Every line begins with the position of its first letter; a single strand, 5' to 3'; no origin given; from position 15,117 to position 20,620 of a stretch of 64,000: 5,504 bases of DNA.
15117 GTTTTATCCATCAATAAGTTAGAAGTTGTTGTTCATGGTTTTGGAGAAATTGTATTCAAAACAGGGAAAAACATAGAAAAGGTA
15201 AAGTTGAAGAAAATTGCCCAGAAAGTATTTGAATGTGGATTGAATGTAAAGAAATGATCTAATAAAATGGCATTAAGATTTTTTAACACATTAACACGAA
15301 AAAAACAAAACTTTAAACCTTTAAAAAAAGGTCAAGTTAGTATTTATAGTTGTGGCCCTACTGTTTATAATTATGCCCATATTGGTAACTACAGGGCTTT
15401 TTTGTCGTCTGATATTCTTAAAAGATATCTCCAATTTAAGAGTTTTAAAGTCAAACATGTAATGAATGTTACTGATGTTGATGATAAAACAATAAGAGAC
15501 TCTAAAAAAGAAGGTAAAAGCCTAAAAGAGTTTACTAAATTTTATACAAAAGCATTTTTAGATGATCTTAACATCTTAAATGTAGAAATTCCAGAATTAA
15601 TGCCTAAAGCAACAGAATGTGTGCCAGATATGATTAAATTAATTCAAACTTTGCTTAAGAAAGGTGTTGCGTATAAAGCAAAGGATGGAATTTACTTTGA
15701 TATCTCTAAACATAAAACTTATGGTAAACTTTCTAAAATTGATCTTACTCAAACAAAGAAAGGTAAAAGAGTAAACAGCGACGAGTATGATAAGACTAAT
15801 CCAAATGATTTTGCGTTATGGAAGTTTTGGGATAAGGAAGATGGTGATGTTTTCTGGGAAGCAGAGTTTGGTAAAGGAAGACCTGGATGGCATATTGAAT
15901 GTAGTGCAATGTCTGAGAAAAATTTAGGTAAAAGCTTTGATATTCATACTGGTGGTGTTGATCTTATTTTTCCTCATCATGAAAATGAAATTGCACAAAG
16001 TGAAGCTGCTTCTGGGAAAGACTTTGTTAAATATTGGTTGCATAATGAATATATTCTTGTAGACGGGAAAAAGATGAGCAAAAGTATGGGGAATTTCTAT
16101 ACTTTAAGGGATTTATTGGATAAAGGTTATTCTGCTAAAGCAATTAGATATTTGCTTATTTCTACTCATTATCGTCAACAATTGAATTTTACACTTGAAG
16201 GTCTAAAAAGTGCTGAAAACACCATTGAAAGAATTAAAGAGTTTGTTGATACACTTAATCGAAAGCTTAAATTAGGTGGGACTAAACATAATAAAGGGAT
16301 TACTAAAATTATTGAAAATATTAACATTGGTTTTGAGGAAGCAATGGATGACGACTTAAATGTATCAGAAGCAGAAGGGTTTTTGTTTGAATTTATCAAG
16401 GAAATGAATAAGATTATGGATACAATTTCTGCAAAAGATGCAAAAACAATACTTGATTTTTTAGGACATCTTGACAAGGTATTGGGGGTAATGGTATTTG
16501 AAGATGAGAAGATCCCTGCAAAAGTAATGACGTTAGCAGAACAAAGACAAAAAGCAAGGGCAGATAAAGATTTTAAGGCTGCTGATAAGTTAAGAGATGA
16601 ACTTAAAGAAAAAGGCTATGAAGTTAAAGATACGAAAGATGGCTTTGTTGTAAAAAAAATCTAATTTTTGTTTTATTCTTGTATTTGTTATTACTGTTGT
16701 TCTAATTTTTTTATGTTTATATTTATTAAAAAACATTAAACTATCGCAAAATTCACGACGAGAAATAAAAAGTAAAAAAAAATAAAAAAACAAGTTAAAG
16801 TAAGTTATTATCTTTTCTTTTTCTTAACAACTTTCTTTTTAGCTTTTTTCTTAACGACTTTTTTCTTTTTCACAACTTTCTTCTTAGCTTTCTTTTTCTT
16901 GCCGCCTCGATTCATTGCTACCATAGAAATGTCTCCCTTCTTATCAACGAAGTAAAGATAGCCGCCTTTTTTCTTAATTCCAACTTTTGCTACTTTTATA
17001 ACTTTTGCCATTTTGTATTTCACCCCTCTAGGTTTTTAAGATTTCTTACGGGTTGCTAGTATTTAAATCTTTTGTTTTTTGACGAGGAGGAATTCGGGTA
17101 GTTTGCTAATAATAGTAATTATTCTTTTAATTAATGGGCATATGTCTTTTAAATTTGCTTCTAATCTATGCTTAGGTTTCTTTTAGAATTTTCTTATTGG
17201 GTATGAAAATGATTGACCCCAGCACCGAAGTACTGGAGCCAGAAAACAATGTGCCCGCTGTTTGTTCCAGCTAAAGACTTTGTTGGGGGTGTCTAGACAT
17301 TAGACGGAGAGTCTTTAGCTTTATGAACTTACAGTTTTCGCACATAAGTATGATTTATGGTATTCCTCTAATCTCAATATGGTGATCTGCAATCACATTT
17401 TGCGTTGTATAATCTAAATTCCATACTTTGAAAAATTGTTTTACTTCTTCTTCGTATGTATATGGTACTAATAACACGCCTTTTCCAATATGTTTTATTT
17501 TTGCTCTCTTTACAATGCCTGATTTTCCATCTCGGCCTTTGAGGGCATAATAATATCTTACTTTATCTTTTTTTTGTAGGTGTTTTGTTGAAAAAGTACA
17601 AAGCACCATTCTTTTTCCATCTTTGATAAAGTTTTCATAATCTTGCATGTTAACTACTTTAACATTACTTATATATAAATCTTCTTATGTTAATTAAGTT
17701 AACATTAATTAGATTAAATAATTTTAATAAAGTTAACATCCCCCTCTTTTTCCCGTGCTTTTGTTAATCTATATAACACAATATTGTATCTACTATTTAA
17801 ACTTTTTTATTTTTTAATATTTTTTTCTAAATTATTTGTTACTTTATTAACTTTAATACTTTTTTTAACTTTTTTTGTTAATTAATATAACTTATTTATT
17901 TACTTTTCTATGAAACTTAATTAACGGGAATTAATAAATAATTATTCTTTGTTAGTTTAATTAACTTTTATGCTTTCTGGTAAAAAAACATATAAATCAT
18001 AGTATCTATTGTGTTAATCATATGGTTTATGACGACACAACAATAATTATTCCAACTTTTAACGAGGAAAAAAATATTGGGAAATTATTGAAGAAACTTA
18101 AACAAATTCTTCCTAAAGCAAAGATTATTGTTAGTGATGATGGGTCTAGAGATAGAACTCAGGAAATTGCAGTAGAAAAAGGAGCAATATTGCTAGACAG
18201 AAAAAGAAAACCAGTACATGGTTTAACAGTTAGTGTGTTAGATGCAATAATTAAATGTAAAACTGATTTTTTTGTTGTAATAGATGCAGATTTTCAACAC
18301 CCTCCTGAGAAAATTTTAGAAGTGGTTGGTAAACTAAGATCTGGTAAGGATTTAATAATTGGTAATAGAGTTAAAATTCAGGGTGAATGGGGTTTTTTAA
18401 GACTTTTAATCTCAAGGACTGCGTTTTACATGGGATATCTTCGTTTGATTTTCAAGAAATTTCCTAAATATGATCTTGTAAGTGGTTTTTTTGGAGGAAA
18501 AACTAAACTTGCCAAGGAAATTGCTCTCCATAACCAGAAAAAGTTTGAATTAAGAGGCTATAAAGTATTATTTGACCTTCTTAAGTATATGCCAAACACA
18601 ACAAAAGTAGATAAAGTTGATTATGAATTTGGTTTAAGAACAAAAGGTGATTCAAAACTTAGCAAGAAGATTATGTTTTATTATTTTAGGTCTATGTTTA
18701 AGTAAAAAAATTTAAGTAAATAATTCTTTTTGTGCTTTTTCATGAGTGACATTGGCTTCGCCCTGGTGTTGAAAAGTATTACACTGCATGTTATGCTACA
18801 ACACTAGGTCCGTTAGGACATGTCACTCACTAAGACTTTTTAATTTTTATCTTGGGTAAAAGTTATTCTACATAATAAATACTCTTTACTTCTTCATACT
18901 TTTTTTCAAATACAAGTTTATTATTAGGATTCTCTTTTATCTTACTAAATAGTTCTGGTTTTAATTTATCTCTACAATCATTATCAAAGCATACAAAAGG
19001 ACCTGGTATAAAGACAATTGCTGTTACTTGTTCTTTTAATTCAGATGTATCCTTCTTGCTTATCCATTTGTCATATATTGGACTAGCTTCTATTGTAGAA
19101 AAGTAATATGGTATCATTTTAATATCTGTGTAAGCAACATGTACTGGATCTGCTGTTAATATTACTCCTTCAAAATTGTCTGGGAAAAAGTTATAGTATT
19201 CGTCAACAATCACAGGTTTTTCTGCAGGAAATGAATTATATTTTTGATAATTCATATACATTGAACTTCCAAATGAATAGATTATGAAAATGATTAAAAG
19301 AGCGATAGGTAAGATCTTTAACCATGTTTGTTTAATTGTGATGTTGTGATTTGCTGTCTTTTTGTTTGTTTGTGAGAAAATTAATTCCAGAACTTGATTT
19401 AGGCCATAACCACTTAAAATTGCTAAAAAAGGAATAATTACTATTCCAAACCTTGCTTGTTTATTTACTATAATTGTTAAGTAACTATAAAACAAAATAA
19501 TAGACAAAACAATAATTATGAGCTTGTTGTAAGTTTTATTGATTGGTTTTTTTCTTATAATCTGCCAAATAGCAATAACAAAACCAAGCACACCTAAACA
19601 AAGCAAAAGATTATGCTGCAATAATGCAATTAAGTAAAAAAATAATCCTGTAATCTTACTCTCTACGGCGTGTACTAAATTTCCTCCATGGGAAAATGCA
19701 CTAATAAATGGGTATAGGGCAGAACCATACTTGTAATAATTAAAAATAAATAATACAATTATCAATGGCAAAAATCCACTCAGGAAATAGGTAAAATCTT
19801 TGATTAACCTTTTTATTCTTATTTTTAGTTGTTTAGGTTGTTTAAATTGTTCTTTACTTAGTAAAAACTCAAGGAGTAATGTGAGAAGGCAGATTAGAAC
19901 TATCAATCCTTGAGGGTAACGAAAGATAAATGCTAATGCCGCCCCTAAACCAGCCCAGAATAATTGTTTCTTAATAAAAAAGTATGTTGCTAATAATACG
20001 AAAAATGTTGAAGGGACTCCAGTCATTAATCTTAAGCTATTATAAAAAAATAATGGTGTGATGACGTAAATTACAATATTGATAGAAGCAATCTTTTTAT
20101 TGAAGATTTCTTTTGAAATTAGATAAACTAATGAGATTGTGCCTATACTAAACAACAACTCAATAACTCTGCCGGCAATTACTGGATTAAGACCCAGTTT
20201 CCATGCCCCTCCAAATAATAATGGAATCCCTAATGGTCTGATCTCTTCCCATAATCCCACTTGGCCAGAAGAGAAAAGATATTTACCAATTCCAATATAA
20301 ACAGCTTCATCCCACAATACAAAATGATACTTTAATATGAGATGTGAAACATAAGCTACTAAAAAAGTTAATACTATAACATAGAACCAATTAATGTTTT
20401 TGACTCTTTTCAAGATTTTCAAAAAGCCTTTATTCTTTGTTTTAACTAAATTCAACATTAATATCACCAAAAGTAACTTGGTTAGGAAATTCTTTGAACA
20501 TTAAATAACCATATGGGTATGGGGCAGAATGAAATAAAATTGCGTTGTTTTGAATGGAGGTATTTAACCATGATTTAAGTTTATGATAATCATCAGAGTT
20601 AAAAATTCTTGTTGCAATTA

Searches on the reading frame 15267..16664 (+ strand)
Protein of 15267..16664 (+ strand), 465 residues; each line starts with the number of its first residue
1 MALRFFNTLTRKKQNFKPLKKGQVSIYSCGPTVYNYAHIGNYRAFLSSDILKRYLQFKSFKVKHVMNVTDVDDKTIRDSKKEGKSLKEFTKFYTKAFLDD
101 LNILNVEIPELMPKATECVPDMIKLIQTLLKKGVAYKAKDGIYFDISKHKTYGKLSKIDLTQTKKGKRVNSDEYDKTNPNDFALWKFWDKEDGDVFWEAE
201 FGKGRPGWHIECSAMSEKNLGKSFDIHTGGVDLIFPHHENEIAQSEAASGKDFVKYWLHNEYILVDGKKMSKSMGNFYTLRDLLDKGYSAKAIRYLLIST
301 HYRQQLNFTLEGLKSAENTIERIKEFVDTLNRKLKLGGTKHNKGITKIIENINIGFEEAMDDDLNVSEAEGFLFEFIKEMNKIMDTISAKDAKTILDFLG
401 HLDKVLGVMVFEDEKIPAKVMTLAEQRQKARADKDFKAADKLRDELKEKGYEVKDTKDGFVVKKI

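Call 10: search_protein_families(library=pfam, proteins=[window:15267-16664:+], max_evalue=0.001)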
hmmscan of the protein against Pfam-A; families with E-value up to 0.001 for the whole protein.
window:15267-16664:+ (465 aa): 6 families
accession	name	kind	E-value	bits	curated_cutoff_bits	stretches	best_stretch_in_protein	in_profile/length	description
PF01406.26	tRNA-synt_1e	-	2.6e-113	378.8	27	1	16-317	2-300/301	tRNA synthetases class I (C) catalytic domain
PF09334.17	tRNA-synt_1g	-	2.1e-13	50.3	20.1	2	244-332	302-389/391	tRNA synthetases class I (M)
PF09190.17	DALR_2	-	8.1e-11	42.8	22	1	356-408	2-55/57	DALR domain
PF01921.24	tRNA-synt_1f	-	6.2e-09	35.7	27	0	261-324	273-336/360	tRNA synthetases class I (K)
PF23493.1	CysS_C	-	6.3e-08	33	23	1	415-459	3-47/51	Cysteinyl-tRNA ligase anticodon binding domain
PF00133.28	tRNA-synt_1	-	1.8e-07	30.7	22.7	1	223-308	328-413/414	tRNA synthetases class I (I, L, M and V)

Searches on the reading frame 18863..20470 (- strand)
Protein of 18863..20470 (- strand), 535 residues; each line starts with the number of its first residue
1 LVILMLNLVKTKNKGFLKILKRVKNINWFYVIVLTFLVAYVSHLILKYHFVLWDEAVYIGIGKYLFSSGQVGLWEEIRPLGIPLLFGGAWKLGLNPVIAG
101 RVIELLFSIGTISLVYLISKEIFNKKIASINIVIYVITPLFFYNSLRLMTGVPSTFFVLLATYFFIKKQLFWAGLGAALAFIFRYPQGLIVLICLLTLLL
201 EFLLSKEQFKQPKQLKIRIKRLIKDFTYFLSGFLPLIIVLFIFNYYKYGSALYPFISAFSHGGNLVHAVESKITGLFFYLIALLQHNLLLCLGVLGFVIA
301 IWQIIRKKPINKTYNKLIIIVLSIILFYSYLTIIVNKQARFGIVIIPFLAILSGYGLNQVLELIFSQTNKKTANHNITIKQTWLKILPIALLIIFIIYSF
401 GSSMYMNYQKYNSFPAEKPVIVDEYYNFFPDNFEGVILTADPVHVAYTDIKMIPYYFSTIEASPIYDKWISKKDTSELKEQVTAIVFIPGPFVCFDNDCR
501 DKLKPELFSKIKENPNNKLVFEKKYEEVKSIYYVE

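Call 9: search_protein_families(library=pfam, proteins=[window:18863-20470:-], max_evalue=0.001)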
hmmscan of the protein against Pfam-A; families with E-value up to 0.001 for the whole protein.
window:18863-20470:- (535 aa): 1 family
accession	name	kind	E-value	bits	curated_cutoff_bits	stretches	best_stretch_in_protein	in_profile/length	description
PF13231.12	PMT_2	-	1.8e-10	41.7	26.1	1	79-201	3-132/160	Dolichyl-phosphate-mannose-protein mannosyltransferase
